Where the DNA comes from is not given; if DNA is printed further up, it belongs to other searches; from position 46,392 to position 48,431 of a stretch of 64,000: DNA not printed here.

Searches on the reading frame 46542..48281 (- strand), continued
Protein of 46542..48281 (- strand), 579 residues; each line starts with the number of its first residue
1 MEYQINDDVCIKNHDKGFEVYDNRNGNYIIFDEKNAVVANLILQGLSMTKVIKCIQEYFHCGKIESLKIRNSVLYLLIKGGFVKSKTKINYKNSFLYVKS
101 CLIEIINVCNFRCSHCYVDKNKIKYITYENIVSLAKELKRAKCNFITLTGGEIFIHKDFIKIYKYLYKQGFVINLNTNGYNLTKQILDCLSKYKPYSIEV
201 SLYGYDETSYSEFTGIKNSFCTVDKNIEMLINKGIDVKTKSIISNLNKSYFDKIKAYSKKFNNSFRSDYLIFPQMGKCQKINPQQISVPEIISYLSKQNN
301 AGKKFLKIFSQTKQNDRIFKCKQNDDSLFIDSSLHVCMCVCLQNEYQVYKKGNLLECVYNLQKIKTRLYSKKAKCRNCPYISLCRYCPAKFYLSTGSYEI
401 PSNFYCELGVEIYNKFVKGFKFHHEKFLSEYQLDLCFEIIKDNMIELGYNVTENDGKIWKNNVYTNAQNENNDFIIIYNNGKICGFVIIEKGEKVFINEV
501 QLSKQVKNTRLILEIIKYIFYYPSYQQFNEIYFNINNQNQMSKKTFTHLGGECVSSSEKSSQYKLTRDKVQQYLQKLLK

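Call 68: search_protein_families(library=ncbifam, proteins=[P0040, P0041, P0044, P0045, P0050, P0062, P0080, P0100, P0110, P0150], max_evalue=1e-10)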
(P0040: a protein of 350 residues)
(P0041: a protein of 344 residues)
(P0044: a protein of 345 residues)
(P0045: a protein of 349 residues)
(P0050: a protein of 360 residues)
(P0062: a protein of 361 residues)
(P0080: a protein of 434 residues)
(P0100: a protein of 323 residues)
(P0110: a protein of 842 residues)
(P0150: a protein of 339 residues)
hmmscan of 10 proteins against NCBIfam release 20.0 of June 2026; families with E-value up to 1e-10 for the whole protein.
P0040 (350 aa): 27 families (the best 25 are shown)
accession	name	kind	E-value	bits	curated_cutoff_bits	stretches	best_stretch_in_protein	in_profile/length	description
TIGR04545.1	rSAM_ahbD_hemeb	equivalog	3e-21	76.2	500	1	25-328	4-328/339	heme b synthase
TIGR04055.1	rSAM_NirJ2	equivalog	3.1e-21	76.3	500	1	26-328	5-315/326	putative heme d1 biosynthesis radical SAM protein NirJ2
TIGR04133.1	rSAM_w_lipo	hypoth_equivalog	3.8e-21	75.4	425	1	18-319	25-329/350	TIGR04133 family radical SAM/SPASM protein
NF045574.1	sacti_mat_StsB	exception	2.5e-20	72.8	625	1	19-314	94-391/466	StsB family radical SAM/SPASM domain sactipeptide maturase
TIGR04054.1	rSAM_NirJ1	equivalog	3e-20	72.2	650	1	25-219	40-237/387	putative heme d1 biosynthesis radical SAM protein NirJ1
TIGR04546.1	rSAM_ahbC_deAc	equivalog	4.5e-20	71.8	650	1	26-225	44-246/390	12,18-didecarboxysiroheme deacetylase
TIGR04051.1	rSAM_NirJ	equivalog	1.9e-19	69.9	515.45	1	27-185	8-168/354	heme d1 biosynthesis radical SAM protein NirJ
TIGR04053.2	TIGR04053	equivalog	2.7e-19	69.7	395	1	26-185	13-178/366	TIGR04053 family radical SAM/SPASM domain-containing protein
TIGR02666.1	moaA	equivalog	1.5e-18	66.9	284.05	1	24-294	13-302/336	GTP 3',8-cyclase MoaA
TIGR04317.1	W_rSAM_matur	equivalog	3.6e-18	65.8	380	1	22-283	5-269/349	tungsten cofactor oxidoreductase radical SAM maturase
TIGR04303.1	GeoRSP_rSAM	equivalog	2.9e-16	59.9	400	1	26-185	10-169/325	GeoRSP system radical SAM/SPASM protein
TIGR03962.1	mycofact_rSAM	equivalog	4.1e-16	59.1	265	1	24-188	15-181/339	mycofactocin radical SAM maturase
NF050035.1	rSAM_WgK_link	exception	2.6e-15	56.3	650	1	24-171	12-162/367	radical SAM/SPASM peptide maturase WgkB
TIGR02668.1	moaA_archaeal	equivalog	2.7e-15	56.2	325.25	1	20-222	9-214/303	GTP 3',8-cyclase MoaA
TIGR04251.1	SCM_rSAM_ScmF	equivalog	5.7e-15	55.6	400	1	21-217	4-206/353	SynChlorMet cassette radical SAM/SPASM protein ScmF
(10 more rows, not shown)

P0041 (344 aa): 22 families
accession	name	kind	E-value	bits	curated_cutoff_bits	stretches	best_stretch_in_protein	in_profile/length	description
TIGR04545.1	rSAM_ahbD_hemeb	equivalog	2.3e-24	86.5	500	1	29-222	5-200/339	heme b synthase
TIGR04055.1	rSAM_NirJ2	equivalog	6.8e-20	71.8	500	1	30-331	6-321/326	putative heme d1 biosynthesis radical SAM protein NirJ2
TIGR04303.1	GeoRSP_rSAM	equivalog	2.8e-18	66.6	400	1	30-189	11-170/325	GeoRSP system radical SAM/SPASM protein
TIGR04051.1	rSAM_NirJ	equivalog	2.1e-17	63.1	515.45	1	29-188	7-168/354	heme d1 biosynthesis radical SAM protein NirJ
TIGR04133.1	rSAM_w_lipo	hypoth_equivalog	3.3e-17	62.4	425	1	21-321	21-337/350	TIGR04133 family radical SAM/SPASM protein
TIGR04251.1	SCM_rSAM_ScmF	equivalog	7.3e-17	61.8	400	1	27-225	7-212/353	SynChlorMet cassette radical SAM/SPASM protein ScmF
TIGR04317.1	W_rSAM_matur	equivalog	1.3e-16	60.7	380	1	22-273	2-262/349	tungsten cofactor oxidoreductase radical SAM maturase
TIGR04054.1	rSAM_NirJ1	equivalog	4.8e-16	58.3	650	1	28-212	40-225/387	putative heme d1 biosynthesis radical SAM protein NirJ1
NF038283.1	viperin_w_prok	equivalog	1.2e-15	57.4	180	1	30-186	8-178/281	viperin family antiviral radical SAM protein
TIGR04403.1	rSAM_skfB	equivalog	2.1e-15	56.4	300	1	25-286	105-368/402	sporulation killing factor system radical SAM maturase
TIGR04082.1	rSAM_for_selen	equivalog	9.4e-15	54.3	350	1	30-328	205-510/516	thio(seleno)oxazole modification radical SAM maturase SbtM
NF045574.1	sacti_mat_StsB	exception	2e-14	53.3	625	1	21-185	93-258/466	StsB family radical SAM/SPASM domain sactipeptide maturase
TIGR02666.1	moaA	equivalog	2.1e-14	53.3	284.05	1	27-227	13-223/336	GTP 3',8-cyclase MoaA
TIGR04053.2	TIGR04053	equivalog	4.8e-14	52.4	395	1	27-208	11-197/366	TIGR04053 family radical SAM/SPASM domain-containing protein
TIGR04546.1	rSAM_ahbC_deAc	equivalog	9.3e-14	51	650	1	23-189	38-206/390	12,18-didecarboxysiroheme deacetylase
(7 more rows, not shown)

P0044 (345 aa): 13 families
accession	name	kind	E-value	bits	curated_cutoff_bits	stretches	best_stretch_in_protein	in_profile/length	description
TIGR04545.1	rSAM_ahbD_hemeb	equivalog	3.4e-22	79.4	500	1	28-198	5-178/339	heme b synthase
TIGR04055.1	rSAM_NirJ2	equivalog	2.6e-21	76.5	500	1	32-182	9-161/326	putative heme d1 biosynthesis radical SAM protein NirJ2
TIGR04053.2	TIGR04053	equivalog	1.5e-18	67.2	395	1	27-189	12-180/366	TIGR04053 family radical SAM/SPASM domain-containing protein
TIGR04054.1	rSAM_NirJ1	equivalog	2.2e-14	52.9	650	1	32-188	45-203/387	putative heme d1 biosynthesis radical SAM protein NirJ1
NF012164.0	AlbA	equivalog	1.6e-13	49.9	850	1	27-118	117-210/442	subtilosin maturase AlbA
TIGR04051.1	rSAM_NirJ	equivalog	2.3e-13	49.9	515.45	1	28-184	7-165/354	heme d1 biosynthesis radical SAM protein NirJ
TIGR04250.1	SCM_rSAM_ScmE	equivalog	9.6e-13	47.7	400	0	23-178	3-161/358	SynChlorMet cassette radical SAM/SPASM protein ScmE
TIGR04347.1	pseudo_SAM_Halo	equivalog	4.2e-12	46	525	0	31-187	46-204/390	TIGR04347 family pseudo-SAM/SPASM protein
TIGR04317.1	W_rSAM_matur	equivalog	7.8e-12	45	380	1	22-134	3-118/349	tungsten cofactor oxidoreductase radical SAM maturase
TIGR04546.1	rSAM_ahbC_deAc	equivalog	1e-11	44.3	650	1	31-187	47-205/390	12,18-didecarboxysiroheme deacetylase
TIGR03962.1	mycofact_rSAM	equivalog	1.6e-11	44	265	1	28-336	17-333/339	mycofactocin radical SAM maturase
TIGR04251.1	SCM_rSAM_ScmF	equivalog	2.9e-11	43.4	400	0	23-146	4-133/353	SynChlorMet cassette radical SAM/SPASM protein ScmF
TIGR04133.1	rSAM_w_lipo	hypoth_equivalog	6.8e-11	41.7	425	0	21-329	22-344/350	TIGR04133 family radical SAM/SPASM protein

P0045 (349 aa): 24 families
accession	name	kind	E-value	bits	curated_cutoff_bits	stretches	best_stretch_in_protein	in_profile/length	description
TIGR04545.1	rSAM_ahbD_hemeb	equivalog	3.9e-22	79.1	500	1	31-218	4-193/339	heme b synthase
TIGR04055.1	rSAM_NirJ2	equivalog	6.2e-21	75.3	500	1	33-333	6-322/326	putative heme d1 biosynthesis radical SAM protein NirJ2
TIGR03962.1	mycofact_rSAM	equivalog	4.4e-20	72.1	265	1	31-310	16-305/339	mycofactocin radical SAM maturase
NF012164.0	AlbA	equivalog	4.8e-19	68.1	850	1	9-308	95-405/442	subtilosin maturase AlbA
TIGR04303.1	GeoRSP_rSAM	equivalog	1.9e-17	63.8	400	1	33-245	11-226/325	GeoRSP system radical SAM/SPASM protein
TIGR02666.1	moaA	equivalog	6.8e-17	61.4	284.05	1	31-227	14-219/336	GTP 3',8-cyclase MoaA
TIGR04546.1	rSAM_ahbC_deAc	equivalog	2.1e-16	59.7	650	1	29-177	41-191/390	12,18-didecarboxysiroheme deacetylase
NF038283.1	viperin_w_prok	equivalog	2.6e-16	59.6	180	1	33-146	8-130/281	viperin family antiviral radical SAM protein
TIGR04317.1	W_rSAM_matur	equivalog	2.8e-16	59.6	380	1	26-192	3-177/349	tungsten cofactor oxidoreductase radical SAM maturase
TIGR02668.1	moaA_archaeal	equivalog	9.4e-16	57.6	325.25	1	26-189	9-177/303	GTP 3',8-cyclase MoaA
NF045574.1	sacti_mat_StsB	exception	9.8e-16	57.6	625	1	23-271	92-344/466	StsB family radical SAM/SPASM domain sactipeptide maturase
TIGR04051.1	rSAM_NirJ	equivalog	2.5e-15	56.3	515.45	1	32-191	7-168/354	heme d1 biosynthesis radical SAM protein NirJ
TIGR04251.1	SCM_rSAM_ScmF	equivalog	3.7e-15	56.2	400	1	31-183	8-166/353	SynChlorMet cassette radical SAM/SPASM protein ScmF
TIGR04054.1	rSAM_NirJ1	equivalog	1.1e-14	53.9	650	1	30-186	39-197/387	putative heme d1 biosynthesis radical SAM protein NirJ1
TIGR03977.1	rSAM_pair_HxsC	equivalog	5.3e-14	51.8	267.9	1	27-190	25-194/292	His-Xaa-Ser system radical SAM maturase HxsC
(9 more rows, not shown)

P0050 (360 aa): 23 families
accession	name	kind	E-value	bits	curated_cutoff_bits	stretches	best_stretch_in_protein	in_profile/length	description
TIGR04250.1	SCM_rSAM_ScmE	equivalog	9.4e-20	70.8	400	1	27-257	3-223/358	SynChlorMet cassette radical SAM/SPASM protein ScmE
TIGR04545.1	rSAM_ahbD_hemeb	equivalog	1.6e-19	70.6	500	1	32-184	5-160/339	heme b synthase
TIGR04051.1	rSAM_NirJ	equivalog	1.8e-17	63.4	515.45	1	33-191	8-168/354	heme d1 biosynthesis radical SAM protein NirJ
NF047865.1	rSAM_PapB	equivalog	7.3e-17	61.6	340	1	26-335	2-330/330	PapB family radical SAM/SPASM ranthipeptide maturase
TIGR04347.1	pseudo_SAM_Halo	equivalog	1.5e-16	60.6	525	1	34-187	45-200/390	TIGR04347 family pseudo-SAM/SPASM protein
TIGR04082.1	rSAM_for_selen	equivalog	2.2e-16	59.7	350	1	5-323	177-498/516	thio(seleno)oxazole modification radical SAM maturase SbtM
TIGR04054.1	rSAM_NirJ1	equivalog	4e-16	58.6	650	1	36-190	45-201/387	putative heme d1 biosynthesis radical SAM protein NirJ1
TIGR04546.1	rSAM_ahbC_deAc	equivalog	3.1e-15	55.9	650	1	36-182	48-196/390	12,18-didecarboxysiroheme deacetylase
NF038283.1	viperin_w_prok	equivalog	5.6e-15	55.2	180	1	33-120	8-105/281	viperin family antiviral radical SAM protein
NF045574.1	sacti_mat_StsB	exception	1.7e-14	53.6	625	1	23-185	92-255/466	StsB family radical SAM/SPASM domain sactipeptide maturase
TIGR04055.1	rSAM_NirJ2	equivalog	9.7e-14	51.6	500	1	36-328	9-311/326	putative heme d1 biosynthesis radical SAM protein NirJ2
NF012164.0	AlbA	equivalog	1.2e-13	50.3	850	1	28-164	114-253/442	subtilosin maturase AlbA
TIGR04403.1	rSAM_skfB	equivalog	1.9e-13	50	300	1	28-188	105-266/402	sporulation killing factor system radical SAM maturase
TIGR02668.1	moaA_archaeal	equivalog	3.6e-13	49.2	325.25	1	26-190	9-178/303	GTP 3',8-cyclase MoaA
TIGR03962.1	mycofact_rSAM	equivalog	5.2e-13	48.9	265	1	29-272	14-260/339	mycofactocin radical SAM maturase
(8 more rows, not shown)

P0062 (361 aa): 39 families (the best 25 are shown)
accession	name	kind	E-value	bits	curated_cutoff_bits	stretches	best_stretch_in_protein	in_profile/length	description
TIGR03962.1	mycofact_rSAM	equivalog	1.4e-30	106.7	265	1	25-341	8-327/339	mycofactocin radical SAM maturase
TIGR04545.1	rSAM_ahbD_hemeb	equivalog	3.2e-29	102.5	500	1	32-192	3-163/339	heme b synthase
TIGR04055.1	rSAM_NirJ2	equivalog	1.6e-26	93.7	500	1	36-191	7-161/326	putative heme d1 biosynthesis radical SAM protein NirJ2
TIGR04054.1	rSAM_NirJ1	equivalog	1.3e-22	79.9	650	1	32-192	39-198/387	putative heme d1 biosynthesis radical SAM protein NirJ1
TIGR02666.1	moaA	equivalog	4.8e-20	71.8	284.05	1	35-199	16-188/336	GTP 3',8-cyclase MoaA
TIGR04546.1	rSAM_ahbC_deAc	equivalog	3.4e-19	68.9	650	1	34-192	44-201/390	12,18-didecarboxysiroheme deacetylase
TIGR02668.1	moaA_archaeal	equivalog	5.5e-19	68.3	325.25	1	34-195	15-178/303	GTP 3',8-cyclase MoaA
TIGR04303.1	GeoRSP_rSAM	equivalog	1.3e-18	67.7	400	1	34-325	10-303/325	GeoRSP system radical SAM/SPASM protein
TIGR04053.2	TIGR04053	equivalog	5e-18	65.5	395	1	29-191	8-173/366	TIGR04053 family radical SAM/SPASM domain-containing protein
TIGR04250.1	SCM_rSAM_ScmE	equivalog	8.6e-18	64.4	400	1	33-194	7-165/358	SynChlorMet cassette radical SAM/SPASM protein ScmE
TIGR04051.1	rSAM_NirJ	equivalog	9.5e-18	64.3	515.45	1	35-192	8-164/354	heme d1 biosynthesis radical SAM protein NirJ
NF012164.0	AlbA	equivalog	2.4e-17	62.5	850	1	26-332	110-407/442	subtilosin maturase AlbA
NF001199.0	PRK00164.2-1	equivalog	2.5e-17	63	231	1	33-195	16-179/308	GTP 3',8-cyclase MoaA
TIGR04403.1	rSAM_skfB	equivalog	3.7e-17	62.2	300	1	27-316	102-383/402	sporulation killing factor system radical SAM maturase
NF038107.1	rSAM_NF038107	equivalog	3.9e-17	62.1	600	1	20-341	76-414/444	Cys-every-fifth radical SAM/SPASM peptide maturase CefB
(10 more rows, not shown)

P0080 (434 aa): 34 families (the best 25 are shown)
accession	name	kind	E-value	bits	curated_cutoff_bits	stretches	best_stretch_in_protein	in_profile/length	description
TIGR03962.1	mycofact_rSAM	equivalog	4.4e-30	105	265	1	23-324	11-311/339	mycofactocin radical SAM maturase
TIGR04545.1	rSAM_ahbD_hemeb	equivalog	6.9e-30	104.6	500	1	28-190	4-168/339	heme b synthase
TIGR04546.1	rSAM_ahbC_deAc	equivalog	8e-25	87.4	650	1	28-186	43-202/390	12,18-didecarboxysiroheme deacetylase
TIGR04051.1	rSAM_NirJ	equivalog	5.5e-24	84.8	515.45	1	31-188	9-167/354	heme d1 biosynthesis radical SAM protein NirJ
TIGR04250.1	SCM_rSAM_ScmE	equivalog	1.8e-23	83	400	1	23-181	2-162/358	SynChlorMet cassette radical SAM/SPASM protein ScmE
TIGR04055.1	rSAM_NirJ2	equivalog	9.7e-23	81.2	500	1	30-270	6-255/326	putative heme d1 biosynthesis radical SAM protein NirJ2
NF045574.1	sacti_mat_StsB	exception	1.5e-22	80.1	625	1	29-186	101-258/466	StsB family radical SAM/SPASM domain sactipeptide maturase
TIGR02668.1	moaA_archaeal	equivalog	4.8e-22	78.3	325.25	1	27-297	13-293/303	GTP 3',8-cyclase MoaA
NF012164.0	AlbA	equivalog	2.1e-21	75.9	850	1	17-188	106-276/442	subtilosin maturase AlbA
TIGR04347.1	pseudo_SAM_Halo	equivalog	6.3e-21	75.1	525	1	15-207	30-217/390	TIGR04347 family pseudo-SAM/SPASM protein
TIGR04053.2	TIGR04053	equivalog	1.9e-20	73.4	395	1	21-187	5-176/366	TIGR04053 family radical SAM/SPASM domain-containing protein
TIGR02109.1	PQQ_syn_pqqE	equivalog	2.7e-20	72.6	381.35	1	21-194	4-179/358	pyrroloquinoline quinone biosynthesis protein PqqE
TIGR03961.1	rSAM_PTO1314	hypoth_equivalog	1.5e-19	70.5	306.05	1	16-268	15-261/332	PTO1314 family radical SAM protein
TIGR04054.1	rSAM_NirJ1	equivalog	6e-19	67.9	650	1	29-187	41-200/387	putative heme d1 biosynthesis radical SAM protein NirJ1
NF050035.1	rSAM_WgK_link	exception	1.4e-18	67.1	650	1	22-191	7-178/367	radical SAM/SPASM peptide maturase WgkB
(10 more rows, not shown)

P0100 (323 aa): 34 families (the best 25 are shown)
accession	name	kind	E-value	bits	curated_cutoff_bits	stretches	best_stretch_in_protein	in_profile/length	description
TIGR04055.1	rSAM_NirJ2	equivalog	2.3e-33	116.1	500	1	2-154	9-162/326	putative heme d1 biosynthesis radical SAM protein NirJ2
TIGR04545.1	rSAM_ahbD_hemeb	equivalog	3.3e-31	109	500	1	2-155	9-164/339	heme b synthase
TIGR03962.1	mycofact_rSAM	equivalog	3e-29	102.3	265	1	3-241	22-262/339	mycofactocin radical SAM maturase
TIGR02109.1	PQQ_syn_pqqE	equivalog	4.9e-27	94.8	381.35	1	2-155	16-171/358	pyrroloquinoline quinone biosynthesis protein PqqE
TIGR04546.1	rSAM_ahbC_deAc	equivalog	1.1e-24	87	650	1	2-157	48-204/390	12,18-didecarboxysiroheme deacetylase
TIGR04051.1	rSAM_NirJ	equivalog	1.2e-24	87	515.45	1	2-160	11-170/354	heme d1 biosynthesis radical SAM protein NirJ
TIGR04053.2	TIGR04053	equivalog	2.3e-24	86.3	395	1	3-158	18-178/366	TIGR04053 family radical SAM/SPASM domain-containing protein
TIGR04054.1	rSAM_NirJ1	equivalog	2.6e-24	85.6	650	1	2-158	45-202/387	putative heme d1 biosynthesis radical SAM protein NirJ1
TIGR02666.1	moaA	equivalog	2.9e-24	85.7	284.05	1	2-162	19-189/336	GTP 3',8-cyclase MoaA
NF045574.1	sacti_mat_StsB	exception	7.6e-24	84.4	625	1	3-158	106-261/466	StsB family radical SAM/SPASM domain sactipeptide maturase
TIGR02668.1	moaA_archaeal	equivalog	2.1e-23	82.8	325.25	1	2-156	19-177/303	GTP 3',8-cyclase MoaA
TIGR04347.1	pseudo_SAM_Halo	equivalog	1.9e-21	76.8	525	1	2-162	47-209/390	TIGR04347 family pseudo-SAM/SPASM protein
TIGR04251.1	SCM_rSAM_ScmF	equivalog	3.4e-20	72.7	400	1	3-159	14-175/353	SynChlorMet cassette radical SAM/SPASM protein ScmF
TIGR04133.1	rSAM_w_lipo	hypoth_equivalog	5.9e-20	71.5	425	1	1-283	32-327/350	TIGR04133 family radical SAM/SPASM protein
NF038283.1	viperin_w_prok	equivalog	6.9e-20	71.4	180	1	2-145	11-169/281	viperin family antiviral radical SAM protein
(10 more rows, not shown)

P0110 (842 aa): 52 families (the best 25 are shown)
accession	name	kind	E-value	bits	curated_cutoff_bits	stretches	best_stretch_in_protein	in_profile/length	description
TIGR04545.1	rSAM_ahbD_hemeb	equivalog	7.8e-56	189.9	500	2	117-311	2-199/339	heme b synthase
TIGR04055.1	rSAM_NirJ2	equivalog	3.7e-54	184.4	500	2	119-312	4-199/326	putative heme d1 biosynthesis radical SAM protein NirJ2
NF045574.1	sacti_mat_StsB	exception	2.9e-51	174.8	625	2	111-415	92-418/466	StsB family radical SAM/SPASM domain sactipeptide maturase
TIGR04051.1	rSAM_NirJ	equivalog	7.6e-50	169.9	515.45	2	117-298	4-189/354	heme d1 biosynthesis radical SAM protein NirJ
TIGR04347.1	pseudo_SAM_Halo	equivalog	3.5e-49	168.1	525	2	117-286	40-212/390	TIGR04347 family pseudo-SAM/SPASM protein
TIGR04053.2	TIGR04053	equivalog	2.1e-47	162.1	395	1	114-295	7-195/366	TIGR04053 family radical SAM/SPASM domain-containing protein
TIGR04250.1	SCM_rSAM_ScmE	equivalog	1.7e-45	155.5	400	2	119-310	7-203/358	SynChlorMet cassette radical SAM/SPASM protein ScmE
TIGR04546.1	rSAM_ahbC_deAc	equivalog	7.8e-44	150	650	2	117-297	41-224/390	12,18-didecarboxysiroheme deacetylase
TIGR04303.1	GeoRSP_rSAM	equivalog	1.8e-43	149.4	400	2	118-315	8-206/325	GeoRSP system radical SAM/SPASM protein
TIGR04054.1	rSAM_NirJ1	equivalog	2e-43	148.5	650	2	117-311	38-234/387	putative heme d1 biosynthesis radical SAM protein NirJ1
TIGR03962.1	mycofact_rSAM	equivalog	3.1e-42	145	265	2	118-283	15-183/339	mycofactocin radical SAM maturase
TIGR04340.1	rSAM_ACGX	hypoth_equivalog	7.7e-42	143.7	400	1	115-312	3-204/341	radical SAM/SPASM domain protein, ACGX system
TIGR02109.1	PQQ_syn_pqqE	equivalog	1e-41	143.1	381.35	1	116-279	8-175/358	pyrroloquinoline quinone biosynthesis protein PqqE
NF050035.1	rSAM_WgK_link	exception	1.6e-41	142.5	650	2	113-283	9-181/367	radical SAM/SPASM peptide maturase WgkB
NF012164.0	AlbA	equivalog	2.2e-41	141.7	850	2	115-393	113-412/442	subtilosin maturase AlbA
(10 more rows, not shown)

P0150 (339 aa): 33 families (the best 25 are shown)
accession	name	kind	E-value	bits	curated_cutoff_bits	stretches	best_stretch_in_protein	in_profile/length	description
TIGR04545.1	rSAM_ahbD_hemeb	equivalog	2.2e-26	93.1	500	1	28-188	4-162/339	heme b synthase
TIGR04053.2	TIGR04053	equivalog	3.7e-26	92.2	395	1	27-194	11-179/366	TIGR04053 family radical SAM/SPASM domain-containing protein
TIGR04546.1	rSAM_ahbC_deAc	equivalog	1.3e-25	90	650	1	20-201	36-213/390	12,18-didecarboxysiroheme deacetylase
TIGR04054.1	rSAM_NirJ1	equivalog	1.6e-25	89.6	650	1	4-201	17-210/387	putative heme d1 biosynthesis radical SAM protein NirJ1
TIGR04051.1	rSAM_NirJ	equivalog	1.7e-25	89.8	515.45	1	28-200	6-176/354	heme d1 biosynthesis radical SAM protein NirJ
TIGR03962.1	mycofact_rSAM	equivalog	6.4e-24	84.8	265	1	26-189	14-174/339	mycofactocin radical SAM maturase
TIGR04055.1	rSAM_NirJ2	equivalog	9.4e-23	81.2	500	1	28-186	4-159/326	putative heme d1 biosynthesis radical SAM protein NirJ2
TIGR02668.1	moaA_archaeal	equivalog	3.1e-21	75.6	325.25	1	20-262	6-249/303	GTP 3',8-cyclase MoaA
NF012164.0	AlbA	equivalog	5.6e-21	74.5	850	1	26-189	115-276/442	subtilosin maturase AlbA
TIGR04347.1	pseudo_SAM_Halo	equivalog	2e-20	73.4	525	1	26-199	40-210/390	TIGR04347 family pseudo-SAM/SPASM protein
TIGR04303.1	GeoRSP_rSAM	equivalog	3.8e-20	72.7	400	1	29-194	10-170/325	GeoRSP system radical SAM/SPASM protein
TIGR04340.1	rSAM_ACGX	hypoth_equivalog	5.6e-20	71.8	400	1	24-202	3-182/341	radical SAM/SPASM domain protein, ACGX system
TIGR02109.1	PQQ_syn_pqqE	equivalog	8.1e-20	71.1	381.35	1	28-184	11-165/358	pyrroloquinoline quinone biosynthesis protein PqqE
NF045574.1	sacti_mat_StsB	exception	7.4e-19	67.9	625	1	21-194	93-262/466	StsB family radical SAM/SPASM domain sactipeptide maturase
TIGR04250.1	SCM_rSAM_ScmE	equivalog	3.4e-18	65.7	400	1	25-189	4-166/358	SynChlorMet cassette radical SAM/SPASM protein ScmE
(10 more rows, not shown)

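Call 69: find_encoding_contigs(protein=P0040, flank=4000, max_places=2)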
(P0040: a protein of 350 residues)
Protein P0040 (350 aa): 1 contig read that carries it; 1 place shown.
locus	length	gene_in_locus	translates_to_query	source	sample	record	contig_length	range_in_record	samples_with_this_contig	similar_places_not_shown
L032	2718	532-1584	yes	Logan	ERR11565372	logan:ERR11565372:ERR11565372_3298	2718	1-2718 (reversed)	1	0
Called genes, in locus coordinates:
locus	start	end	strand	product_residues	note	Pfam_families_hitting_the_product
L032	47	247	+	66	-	-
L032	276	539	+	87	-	PF05402:PqqD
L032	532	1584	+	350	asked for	PF04055:Radical_SAM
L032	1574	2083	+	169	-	PF13302:Acetyltransf_3 (weak), PF13673:Acetyltransf_10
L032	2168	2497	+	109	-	-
